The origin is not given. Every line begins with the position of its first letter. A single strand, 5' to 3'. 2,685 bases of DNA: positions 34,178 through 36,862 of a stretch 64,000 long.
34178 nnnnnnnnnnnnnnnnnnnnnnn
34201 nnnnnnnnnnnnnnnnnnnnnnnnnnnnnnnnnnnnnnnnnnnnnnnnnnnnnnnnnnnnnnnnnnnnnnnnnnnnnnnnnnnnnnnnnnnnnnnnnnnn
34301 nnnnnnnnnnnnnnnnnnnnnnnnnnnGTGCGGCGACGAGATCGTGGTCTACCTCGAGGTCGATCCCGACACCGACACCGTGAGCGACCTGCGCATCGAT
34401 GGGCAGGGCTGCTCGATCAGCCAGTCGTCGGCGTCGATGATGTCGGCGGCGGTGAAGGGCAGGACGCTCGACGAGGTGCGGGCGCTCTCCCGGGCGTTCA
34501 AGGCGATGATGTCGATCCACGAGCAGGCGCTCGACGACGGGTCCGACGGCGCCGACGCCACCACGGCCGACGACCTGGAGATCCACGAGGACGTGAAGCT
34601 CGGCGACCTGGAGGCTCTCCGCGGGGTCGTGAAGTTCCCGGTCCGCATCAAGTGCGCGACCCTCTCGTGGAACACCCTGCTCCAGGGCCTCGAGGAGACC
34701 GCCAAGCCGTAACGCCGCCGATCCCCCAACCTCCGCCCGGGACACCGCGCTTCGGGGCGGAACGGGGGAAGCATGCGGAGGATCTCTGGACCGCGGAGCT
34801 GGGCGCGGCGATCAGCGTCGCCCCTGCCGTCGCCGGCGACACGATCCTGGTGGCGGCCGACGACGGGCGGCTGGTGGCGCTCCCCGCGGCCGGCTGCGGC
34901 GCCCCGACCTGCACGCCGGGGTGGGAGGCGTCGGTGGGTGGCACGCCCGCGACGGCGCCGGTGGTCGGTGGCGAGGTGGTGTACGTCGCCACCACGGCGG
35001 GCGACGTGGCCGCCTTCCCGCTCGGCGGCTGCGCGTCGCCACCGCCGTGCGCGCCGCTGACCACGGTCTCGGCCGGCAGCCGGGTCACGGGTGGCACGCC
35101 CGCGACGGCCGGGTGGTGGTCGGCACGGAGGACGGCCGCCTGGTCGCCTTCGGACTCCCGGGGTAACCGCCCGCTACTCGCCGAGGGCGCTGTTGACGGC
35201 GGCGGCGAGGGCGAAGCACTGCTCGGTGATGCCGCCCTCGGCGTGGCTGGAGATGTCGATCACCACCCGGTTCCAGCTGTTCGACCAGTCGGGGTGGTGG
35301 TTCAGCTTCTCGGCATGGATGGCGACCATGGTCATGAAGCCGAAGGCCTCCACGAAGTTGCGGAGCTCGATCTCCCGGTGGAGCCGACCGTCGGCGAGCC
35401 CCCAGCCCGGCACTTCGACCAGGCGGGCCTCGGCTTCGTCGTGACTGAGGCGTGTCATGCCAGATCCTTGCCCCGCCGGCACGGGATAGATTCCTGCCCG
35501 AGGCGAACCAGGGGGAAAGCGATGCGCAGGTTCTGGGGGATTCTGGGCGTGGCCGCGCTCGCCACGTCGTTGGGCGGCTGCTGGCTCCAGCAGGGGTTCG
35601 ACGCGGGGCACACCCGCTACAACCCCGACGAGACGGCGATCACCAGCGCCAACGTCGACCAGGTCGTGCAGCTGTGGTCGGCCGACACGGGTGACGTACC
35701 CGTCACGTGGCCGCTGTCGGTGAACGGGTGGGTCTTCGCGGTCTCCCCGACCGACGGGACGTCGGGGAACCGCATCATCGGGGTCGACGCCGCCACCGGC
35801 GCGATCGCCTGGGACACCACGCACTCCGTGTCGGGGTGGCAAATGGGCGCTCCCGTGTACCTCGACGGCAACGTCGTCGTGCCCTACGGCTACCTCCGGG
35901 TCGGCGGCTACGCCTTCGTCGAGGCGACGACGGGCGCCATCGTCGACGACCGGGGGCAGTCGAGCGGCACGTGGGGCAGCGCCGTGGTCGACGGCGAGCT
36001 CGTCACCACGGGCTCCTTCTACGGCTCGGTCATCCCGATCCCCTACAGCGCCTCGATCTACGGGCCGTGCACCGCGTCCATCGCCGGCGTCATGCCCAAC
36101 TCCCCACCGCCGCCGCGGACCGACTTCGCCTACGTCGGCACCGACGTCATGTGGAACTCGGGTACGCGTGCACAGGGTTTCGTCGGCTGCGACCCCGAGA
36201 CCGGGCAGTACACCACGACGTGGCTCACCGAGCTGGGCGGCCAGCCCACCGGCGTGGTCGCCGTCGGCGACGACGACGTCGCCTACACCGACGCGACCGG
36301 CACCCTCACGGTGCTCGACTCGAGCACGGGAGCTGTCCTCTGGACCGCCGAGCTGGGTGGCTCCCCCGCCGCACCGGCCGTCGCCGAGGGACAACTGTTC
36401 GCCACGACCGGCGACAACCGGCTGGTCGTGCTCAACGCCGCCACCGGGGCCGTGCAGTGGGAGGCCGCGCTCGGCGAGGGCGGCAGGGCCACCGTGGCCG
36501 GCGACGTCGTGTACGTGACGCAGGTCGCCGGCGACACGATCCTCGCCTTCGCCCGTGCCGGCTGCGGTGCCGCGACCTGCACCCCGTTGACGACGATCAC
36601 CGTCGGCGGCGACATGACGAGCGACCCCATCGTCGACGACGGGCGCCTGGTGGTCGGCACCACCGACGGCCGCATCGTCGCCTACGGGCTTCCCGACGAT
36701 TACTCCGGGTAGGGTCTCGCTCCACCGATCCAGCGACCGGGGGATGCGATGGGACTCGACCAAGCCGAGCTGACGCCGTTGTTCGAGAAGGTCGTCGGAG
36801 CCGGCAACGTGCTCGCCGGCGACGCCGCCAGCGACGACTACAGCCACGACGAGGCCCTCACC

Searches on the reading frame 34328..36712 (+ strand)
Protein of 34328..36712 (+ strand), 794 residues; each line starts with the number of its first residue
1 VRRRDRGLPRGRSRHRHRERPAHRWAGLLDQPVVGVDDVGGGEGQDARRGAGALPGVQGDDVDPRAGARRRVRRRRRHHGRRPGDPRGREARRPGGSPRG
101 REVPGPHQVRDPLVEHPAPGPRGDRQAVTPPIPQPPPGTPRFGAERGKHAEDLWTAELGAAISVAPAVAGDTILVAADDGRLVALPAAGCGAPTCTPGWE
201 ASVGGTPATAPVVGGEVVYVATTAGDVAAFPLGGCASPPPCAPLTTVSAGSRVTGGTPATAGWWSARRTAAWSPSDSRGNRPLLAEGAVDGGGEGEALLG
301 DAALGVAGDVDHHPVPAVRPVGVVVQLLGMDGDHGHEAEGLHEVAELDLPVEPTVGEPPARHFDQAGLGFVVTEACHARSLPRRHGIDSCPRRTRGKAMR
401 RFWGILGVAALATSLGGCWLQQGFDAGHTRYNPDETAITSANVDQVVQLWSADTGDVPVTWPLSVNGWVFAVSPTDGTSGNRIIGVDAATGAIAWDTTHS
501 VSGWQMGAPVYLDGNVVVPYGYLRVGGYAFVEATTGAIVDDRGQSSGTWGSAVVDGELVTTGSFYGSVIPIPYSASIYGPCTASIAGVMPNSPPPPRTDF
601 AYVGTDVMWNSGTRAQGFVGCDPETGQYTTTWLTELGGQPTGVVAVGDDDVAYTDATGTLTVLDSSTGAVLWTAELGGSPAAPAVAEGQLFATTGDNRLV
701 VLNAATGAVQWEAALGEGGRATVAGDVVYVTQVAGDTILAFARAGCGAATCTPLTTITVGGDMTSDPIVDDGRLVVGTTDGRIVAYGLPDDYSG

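Call 91: search_protein_families(library=ncbifam, proteins=[window:34328-36712:+], max_evalue=0.00001)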
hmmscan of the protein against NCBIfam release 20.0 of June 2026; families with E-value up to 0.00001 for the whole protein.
window:34328-36712:+ (794 aa): 3 families
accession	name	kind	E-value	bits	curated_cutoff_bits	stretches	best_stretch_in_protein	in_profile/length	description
TIGR03300.1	assembly_YfgL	equivalog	5.8e-22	77.9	285.2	2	621-714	80-172/377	outer membrane protein assembly factor BamB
NF008351.0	PRK11138.1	equivalog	3.1e-14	52.3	423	0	642-714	114-187/394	outer membrane protein assembly factor BamB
NF041516.1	PA2928_fam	subfamily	8.3e-07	28.7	70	0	637-710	294-372/376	PA2928 family protein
